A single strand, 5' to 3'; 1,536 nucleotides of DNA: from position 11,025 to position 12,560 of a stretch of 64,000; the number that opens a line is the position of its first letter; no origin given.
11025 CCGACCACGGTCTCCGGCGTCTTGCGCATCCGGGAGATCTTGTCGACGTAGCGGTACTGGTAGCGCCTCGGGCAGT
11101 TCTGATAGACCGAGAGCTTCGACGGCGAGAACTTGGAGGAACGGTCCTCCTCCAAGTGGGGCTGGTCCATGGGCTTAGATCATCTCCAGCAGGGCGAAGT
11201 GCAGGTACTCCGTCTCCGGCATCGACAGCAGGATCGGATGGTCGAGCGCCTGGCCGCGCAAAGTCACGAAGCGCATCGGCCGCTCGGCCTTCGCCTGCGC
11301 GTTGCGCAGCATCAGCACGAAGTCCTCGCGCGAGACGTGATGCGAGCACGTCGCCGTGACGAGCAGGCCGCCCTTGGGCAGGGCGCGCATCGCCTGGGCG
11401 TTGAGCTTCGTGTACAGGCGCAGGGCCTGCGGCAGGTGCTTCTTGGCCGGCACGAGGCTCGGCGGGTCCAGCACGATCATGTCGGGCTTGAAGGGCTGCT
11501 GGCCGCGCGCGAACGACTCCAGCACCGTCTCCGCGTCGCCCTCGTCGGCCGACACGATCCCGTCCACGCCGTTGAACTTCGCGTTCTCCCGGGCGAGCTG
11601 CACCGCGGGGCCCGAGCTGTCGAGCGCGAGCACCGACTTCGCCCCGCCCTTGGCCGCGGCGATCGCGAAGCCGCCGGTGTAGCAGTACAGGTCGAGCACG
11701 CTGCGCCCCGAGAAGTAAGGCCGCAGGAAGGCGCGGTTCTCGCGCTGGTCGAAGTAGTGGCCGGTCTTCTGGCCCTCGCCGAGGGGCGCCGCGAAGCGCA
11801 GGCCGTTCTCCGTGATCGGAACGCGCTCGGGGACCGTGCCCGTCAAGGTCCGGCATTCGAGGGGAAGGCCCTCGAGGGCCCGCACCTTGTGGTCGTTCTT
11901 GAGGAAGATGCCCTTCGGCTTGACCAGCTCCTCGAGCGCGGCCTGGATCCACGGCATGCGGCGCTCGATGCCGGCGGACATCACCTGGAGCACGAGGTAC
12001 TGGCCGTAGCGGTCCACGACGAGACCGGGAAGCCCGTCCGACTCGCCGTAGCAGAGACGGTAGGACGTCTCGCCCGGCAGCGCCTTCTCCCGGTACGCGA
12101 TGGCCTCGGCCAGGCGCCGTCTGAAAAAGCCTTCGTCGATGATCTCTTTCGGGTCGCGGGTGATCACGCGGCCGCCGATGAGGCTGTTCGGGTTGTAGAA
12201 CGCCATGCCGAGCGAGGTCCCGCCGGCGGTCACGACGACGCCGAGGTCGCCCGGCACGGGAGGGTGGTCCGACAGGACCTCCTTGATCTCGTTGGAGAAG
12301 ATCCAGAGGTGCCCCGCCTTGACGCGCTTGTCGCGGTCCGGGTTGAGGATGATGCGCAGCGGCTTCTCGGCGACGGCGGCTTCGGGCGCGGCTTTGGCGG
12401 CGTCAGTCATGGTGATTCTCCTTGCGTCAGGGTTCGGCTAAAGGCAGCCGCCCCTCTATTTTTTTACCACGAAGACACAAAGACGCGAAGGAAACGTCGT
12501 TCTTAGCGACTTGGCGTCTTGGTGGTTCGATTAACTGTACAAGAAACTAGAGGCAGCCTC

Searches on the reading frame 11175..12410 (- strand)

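Call 63: search_protein_families(library=pfam, proteins=[window:11175-12410:-], max_evalue=0.001)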
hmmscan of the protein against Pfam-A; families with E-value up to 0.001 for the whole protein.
window:11175-12410:- (411 aa): 12 families
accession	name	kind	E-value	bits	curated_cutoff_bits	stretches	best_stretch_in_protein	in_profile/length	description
PF10672.15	Methyltrans_SAM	-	3.6e-21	76.1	27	1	185-366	74-249/286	S-adenosylmethionine-dependent methyltransferase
PF17785.7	PUA_3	-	2.1e-17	63.1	22.6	1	20-85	1-64/64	PUA-like domain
PF13847.12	Methyltransf_31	-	1.9e-08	34.6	27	1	234-363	3-126/145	Methyltransferase domain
PF06325.19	PrmA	-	3.4e-08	33.8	22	1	235-286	162-213/296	Ribosomal protein L11 methyltransferase (PrmA)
PF03602.21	Cons_hypoth95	-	1.8e-07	31.4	24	1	229-318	36-123/182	Conserved hypothetical protein 95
PF05175.20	MTS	-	4.6e-07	30.1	23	1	235-360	32-146/170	Methyltransferase small domain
PF02475.24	TRM5-TYW2_MTfase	-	1e-06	29.2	28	1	234-299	36-100/164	TRM5/TYW2 methyltransferase domain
PF09445.16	Methyltransf_15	-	5e-06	26.6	22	1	237-318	3-81/165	RNA cap guanine-N2 methyltransferase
PF13649.12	Methyltransf_25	-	9.8e-06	26.6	27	1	238-296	1-58/97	Methyltransferase domain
PF01170.24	UPF0020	-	6e-05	23.3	22.3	1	259-377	78-184/197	RMKL-like, methyltransferase domain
PF01728.25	FtsJ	-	0.00014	22.2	24.1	1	234-360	21-145/181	FtsJ-like methyltransferase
PF02005.22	TRM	-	0.00077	19.2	27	0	238-316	53-128/376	N2,N2-dimethylguanosine tRNA methyltransferase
